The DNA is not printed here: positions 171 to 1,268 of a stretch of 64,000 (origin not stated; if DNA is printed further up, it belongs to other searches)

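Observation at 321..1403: DUF2971 protein plus upstream 69-aa ORF as candidate toxin/effector pair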

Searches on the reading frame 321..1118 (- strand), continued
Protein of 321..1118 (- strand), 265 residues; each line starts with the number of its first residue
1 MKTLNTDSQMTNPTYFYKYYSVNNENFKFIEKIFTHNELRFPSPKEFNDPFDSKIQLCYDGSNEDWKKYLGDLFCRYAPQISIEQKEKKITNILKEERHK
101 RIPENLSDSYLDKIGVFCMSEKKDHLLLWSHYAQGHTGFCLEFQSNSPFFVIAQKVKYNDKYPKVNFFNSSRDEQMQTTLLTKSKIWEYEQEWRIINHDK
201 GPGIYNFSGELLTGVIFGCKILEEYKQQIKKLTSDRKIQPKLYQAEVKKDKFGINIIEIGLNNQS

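Call 63: fold_search(model_id=the predicted structure, library=pdb)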
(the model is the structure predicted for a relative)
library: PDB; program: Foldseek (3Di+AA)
matches with E <= 10: 162; with E <= 0.001: 0
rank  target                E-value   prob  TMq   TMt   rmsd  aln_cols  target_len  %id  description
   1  5ttz_B                3.4e-01  0.02  0.09  0.10  22.0       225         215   11  Crystal structure of Grp94 bound to isoform-selective inhibitor methyl 2-(2-(1-(4-bromobenzyl)-1H-imidazol-2-yl)ethyl) (released 2018-01-10)
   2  6asq_A                4.6e-01  0.03  0.14  0.17  23.4       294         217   10  Structure of Grp94 bound to methyl 2-[2-(2-benzylpyridin-3-yl)ethyl]-3-chloro-4,6-dihydroxybenzoate, a pan-Hsp90 inhib (released 2018-04-18)
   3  8ux2_C                5.6e-01  0.13  0.26  0.29  13.9       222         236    7  Chromobacterium violaceum mono-ADP-ribosyltransferase CteC in complex with NAD+ (released 2024-01-17)
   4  2zzm_A                7.6e-01  0.25  0.14  0.12   4.5        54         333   17  The complex structure of aTrm5 and tRNALeu (released 2009-09-15)
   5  1yt2                  8.1e-01  0.02  0.11  0.12  20.2       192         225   11  Crystal Structure of the Unliganded Form of GRP94, the ER Hsp90: Basis for Nucleotide-Induced Conformational Change, GRP (released 2005-06-14)
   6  6c91_B                8.1e-01  0.01  0.10  0.11  26.1       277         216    7  Structure of GRP94 with a resorcinylic inhibitor. (released 2018-04-18)
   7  2iop_B                9.2e-01  0.05  0.12  0.06  12.5        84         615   18  Crystal Structure of Full-length HtpG, the Escherichia coli Hsp90, Bound to ADP (released 2006-11-21)
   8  4nh9                  9.2e-01  0.02  0.11  0.13  19.0       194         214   10  Correlation between chemotype-dependent binding conformations of HSP90 alpha/beta and isoform selectivity (released 2014-01-22)
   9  1u0z_B                9.8e-01  0.02  0.11  0.12  20.0       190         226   12  N-Domain Of Grp94 Lacking The Charged Domain In Complex With Radicicol (released 2005-07-05)
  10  8eob_A                1.0e+00  0.02  0.16  0.08  24.2       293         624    9  Cryo-EM structure of human HSP90B in the closed state (released 2023-01-25)
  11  6aom_A                1.0e+00  0.01  0.08  0.10  11.5        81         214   16  Structure of molecular chaperone Grp94 bound to selective inhibitor methyl 2-[2-(2-benzylphenyl)ethyl]-3-chloro-4,6-di (released 2017-10-11)
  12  2iop_A                1.1e+00  0.04  0.11  0.06  12.6        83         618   19  Crystal Structure of Full-length HtpG, the Escherichia coli Hsp90, Bound to ADP (released 2006-11-21)
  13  6cyi                  1.1e+00  0.02  0.11  0.12  19.3       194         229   11  Grp94 N-domain bound to NEOCA (released 2019-04-10)
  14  1tbw_B                1.2e+00  0.01  0.09  0.11  16.5       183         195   12  Ligand Induced Conformational Shift in the N-terminal Domain of GRP94, Open Conformation (released 2004-08-24)
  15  8ffv_A                1.3e+00  0.02  0.15  0.08  22.9       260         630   10  Cryo-EM structure of the GR-Hsp90-FKBP52 complex (released 2023-11-01)
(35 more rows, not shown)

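Call 67: search_protein_families(library=pfam, alignment_id=A5, max_evalue=0.0001)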
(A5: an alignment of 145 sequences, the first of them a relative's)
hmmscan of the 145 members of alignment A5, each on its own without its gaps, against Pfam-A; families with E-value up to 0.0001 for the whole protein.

A. member 1, L006:1085-1387:+ (100 aa): 0 families

B. families by the number of members that match (of 145 scanned): 130 families (the first 25 are shown)
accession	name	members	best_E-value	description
PF02541.22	Ppx-GppA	3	2.2e-69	Ppx/GppA phosphatase family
PF02586.19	SRAP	2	4.8e-68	SOS response associated peptidase (SRAP)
PF00155.27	Aminotran_1_2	2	1.7e-59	Aminotransferase class I and II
PF01420.25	Methylase_S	2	7.5e-34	Type I restriction modification DNA specificity domain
PF13091.12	PLDc_2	2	1e-28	PLD-like domain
PF01243.27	PNPOx_N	2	2.2e-28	Pyridoxamine 5'-phosphate oxidase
PF07894.18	SACK1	2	8.2e-07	Scaffolding anchor of CK1 domain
PF10136.14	SpecificRecomb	1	5.5e-174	Site-specific recombinase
PF02239.22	Cytochrom_D1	1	1.5e-150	Cytochrome D1 heme domain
PF05690.20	ThiG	1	1.3e-109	Thiazole biosynthesis protein ThiG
PF02384.22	N6_Mtase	1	2.9e-101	N-6 DNA Methylase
PF11867.13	T1RH-like_C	1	7.3e-99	Type I restriction enzyme HindI endonuclease subunit-like, C-terminal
PF02634.21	FdhD-NarQ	1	9.1e-75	FdhD/NarQ family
PF01227.27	GTP_cyclohydroI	1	1.1e-73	GTP cyclohydrolase I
PF18766.7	SWI2_SNF2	1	1.3e-71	SWI2/SNF2 ATPase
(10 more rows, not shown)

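Call 81: search_protein_families(library=pfam, alignment_id=A4, max_evalue=5)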
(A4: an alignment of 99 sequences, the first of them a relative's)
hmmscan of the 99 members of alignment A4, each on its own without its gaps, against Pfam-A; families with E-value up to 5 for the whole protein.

A. member 1, P0004 (265 aa): 2 families
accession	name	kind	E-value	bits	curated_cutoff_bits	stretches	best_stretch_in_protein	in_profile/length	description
PF11185.13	DUF2971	-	3.8e-08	35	22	1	128-195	1-89/89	Protein of unknown function (DUF2971)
PF21864.1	MORF_dom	-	0.034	14.4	27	1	204-251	43-88/93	Multiple organellar RNA editing factor 1, MORF domain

B. families by the number of members that match (of 99 scanned): 61 families (the first 25 are shown)
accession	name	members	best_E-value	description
PF11185.13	DUF2971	99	1e-12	Protein of unknown function (DUF2971)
PF23075.1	zf-C2H2_ZNF462_11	6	0.11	Zinc finger protein 462, C2H2 zinc finger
PF14567.11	SUKH_5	3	0.015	SMI1-KNR4 cell-wall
PF19960.5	EAD7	2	0.035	Effector-associated domain 7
PF15649.12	Tox-REase-7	2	0.043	Restriction endonuclease fold toxin 7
PF25015.1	RBD_AKAP-17A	1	0.0032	AKAP-17A-like, RNA-binding domain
PF04598.17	Gasdermin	1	0.0045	Gasdermin pore forming domain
PF04056.20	Ssl1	1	0.013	Ssl1-like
PF21861.2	RepB_C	1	0.015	Replication protein RepB, C-terminal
PF08767.17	CRM1_C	1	0.017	CRM1 C terminal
PF12864.12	DUF3822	1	0.021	Protein of unknown function (DUF3822)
PF04938.17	SIP1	1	0.026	Survival motor neuron (SMN) interacting protein 1 (SIP1)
PF15881.10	DUF4734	1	0.033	Domain of unknown function (DUF4734)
PF21864.1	MORF_dom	1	0.034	Multiple organellar RNA editing factor 1, MORF domain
PF09987.14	DUF2226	1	0.034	Uncharacterized protein conserved in archaea (DUF2226)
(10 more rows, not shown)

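Call 82: search_dna_similar(query=window:321-1118:-, collection=plasmids, mode=protein, max_evalue=0.00001, max_rows=25)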
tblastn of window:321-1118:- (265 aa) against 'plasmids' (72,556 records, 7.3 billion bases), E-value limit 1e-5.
Records with a match: 499; places in all: 504; records where one place covers at least 80% of the query: 456.
Best place of each record, by identity: <60% 499.
By first word of the organism name: Klebsiella 280; Enterobacter 48; Escherichia 41; Salmonella 36; Vibrio 18; Citrobacter 17; Raoultella 6; Providencia 6; Pantoea 4; Cronobacter 4; and 28 more.
By predicted mobility (MOB-suite, as given by PLSDB): non-mobilizable 323; conjugative 159; mobilizable 17.
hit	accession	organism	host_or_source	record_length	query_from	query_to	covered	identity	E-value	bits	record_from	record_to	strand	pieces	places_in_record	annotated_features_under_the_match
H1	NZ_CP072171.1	Agrobacterium larrymoorei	Ficus benjamina,cell culture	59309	1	256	97%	33.2%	7e-39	150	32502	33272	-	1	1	DUF2971 domain-containing protein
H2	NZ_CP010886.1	Vibrio parahaemolyticus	Shrimps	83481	17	233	82%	32.1%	2e-24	109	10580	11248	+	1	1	DUF2971 domain-containing protein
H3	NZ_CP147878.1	Roseomonas mucosa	cell culture,Styx glacier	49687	1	257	97%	27.0%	5e-29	122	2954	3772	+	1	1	DUF2971 domain-containing protein | recombinase family protein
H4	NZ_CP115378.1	Escherichia coli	dog,pure culture,Endometrium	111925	16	246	87%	29.7%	2e-24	109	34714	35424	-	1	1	DUF2971 domain-containing protein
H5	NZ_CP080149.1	Escherichia coli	chicken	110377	16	232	82%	30.8%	1e-23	107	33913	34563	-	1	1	DUF2971 domain-containing protein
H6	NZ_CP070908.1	Escherichia coli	Homo sapiens,Bacterial pure ...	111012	16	232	82%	30.8%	1e-23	107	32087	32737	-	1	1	DUF2971 domain-containing protein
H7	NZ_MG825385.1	Escherichia coli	chicken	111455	16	232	82%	30.8%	1e-23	107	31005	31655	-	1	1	DUF2971 domain-containing protein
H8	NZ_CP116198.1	Escherichia coli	whole organism,human clinical specimen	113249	16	232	82%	30.8%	1e-23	107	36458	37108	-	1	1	DUF2971 domain-containing protein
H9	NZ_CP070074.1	Escherichia coli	Homo sapiens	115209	16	232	82%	30.8%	1e-23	107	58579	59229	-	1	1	DUF2971 domain-containing protein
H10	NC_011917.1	Escherichia coli LF82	-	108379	16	232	82%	30.8%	1e-23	106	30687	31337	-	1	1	DUF2971 domain-containing protein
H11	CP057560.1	Escherichia coli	culture,Pooled sheep faecal samples ...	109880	16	232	82%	30.8%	1e-23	106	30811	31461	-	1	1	DUF2971 domain-containing protein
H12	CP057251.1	Escherichia coli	culture,Pooled cattle faecal samples ...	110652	16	232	82%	30.8%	1e-23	106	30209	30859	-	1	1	DUF2971 domain-containing protein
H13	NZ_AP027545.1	Escherichia coli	Homo sapiens,whole organism,feces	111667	16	232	82%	30.8%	1e-23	106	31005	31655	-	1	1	DUF2971 domain-containing protein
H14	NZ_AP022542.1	Escherichia coli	Homo sapiens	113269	16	232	82%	30.8%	1e-23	106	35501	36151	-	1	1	DUF2971 domain-containing protein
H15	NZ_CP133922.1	Escherichia coli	Homo sapiens,urine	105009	16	232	82%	30.8%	2e-23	106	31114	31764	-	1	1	DUF2971 domain-containing protein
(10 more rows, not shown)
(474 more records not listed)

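Call 83: search_dna_similar(query=window:321-1118:-, collection=phages, mode=protein, max_evalue=0.00001, max_rows=15)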
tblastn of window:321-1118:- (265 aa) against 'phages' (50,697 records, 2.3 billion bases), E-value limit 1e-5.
Records with a match: 7; places in all: 7; records where one place covers at least 80% of the query: 5.
Best place of each record, by identity: <60% 7.
By first word of the organism name: Salmonella 2; Pseudomonas 2; Escherichia 1; Klebsiella 1; Bacteroides 1.
By host as written in the record: Salmonella enterica subsp. enterica serovar Typhimurium strain LT2 2; Pseudomonas aeruginosa 2; - 1; horse 1; Bacteroides salyersiae BG8 1.
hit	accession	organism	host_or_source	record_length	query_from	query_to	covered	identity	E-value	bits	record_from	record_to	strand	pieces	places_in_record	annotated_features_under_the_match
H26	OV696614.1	Escherichia phage Cyrano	-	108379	16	232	82%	30.8%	4e-24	106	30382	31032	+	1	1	Hypothetical protein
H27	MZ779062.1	Klebsiella phage pJN2-26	horse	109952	16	262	93%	24.7%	2e-16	84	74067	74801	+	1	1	hypothetical protein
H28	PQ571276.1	Bacteroides phage BS-TP3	Bacteroides salyersiae BG8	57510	5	260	97%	23.5%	5e-7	56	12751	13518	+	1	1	DUF2971 domain-containing protein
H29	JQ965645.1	Salmonella phage SSU5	Salmonella enterica subsp. enterica ...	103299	16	232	82%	26.4%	6e-15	80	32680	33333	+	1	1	hypothetical protein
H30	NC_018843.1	Salmonella phage SSU5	Salmonella enterica subsp. enterica ...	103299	16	232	82%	26.4%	6e-15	80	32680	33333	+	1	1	DUF2971 domain-containing protein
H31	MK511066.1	Pseudomonas phage vB_Pae_BR319a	Pseudomonas aeruginosa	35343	95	194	38%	30.5%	3e-6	54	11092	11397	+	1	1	hypothetical protein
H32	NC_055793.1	Pseudomonas phage vB_Pae_BR319a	Pseudomonas aeruginosa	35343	95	194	38%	30.5%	3e-6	54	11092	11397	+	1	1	DUF2971 domain-containing protein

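Call 87: search_protein_families(library=padloc, proteins=[L089:4296-4769:-], max_evalue=0.01)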
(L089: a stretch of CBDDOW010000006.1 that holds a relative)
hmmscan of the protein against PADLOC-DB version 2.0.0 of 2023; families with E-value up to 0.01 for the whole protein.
L089:4296-4769:- (157 aa): 0 families

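Call 99: list_cluster_members(proteins=[P0004, P0001])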
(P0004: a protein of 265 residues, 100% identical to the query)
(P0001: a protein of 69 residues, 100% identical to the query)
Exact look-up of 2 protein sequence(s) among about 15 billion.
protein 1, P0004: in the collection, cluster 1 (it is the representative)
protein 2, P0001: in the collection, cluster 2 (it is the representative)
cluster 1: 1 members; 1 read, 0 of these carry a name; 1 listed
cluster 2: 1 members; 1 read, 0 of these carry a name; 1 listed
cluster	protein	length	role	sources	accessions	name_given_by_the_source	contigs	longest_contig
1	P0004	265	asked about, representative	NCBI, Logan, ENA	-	-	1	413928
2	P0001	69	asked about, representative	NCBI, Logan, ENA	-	-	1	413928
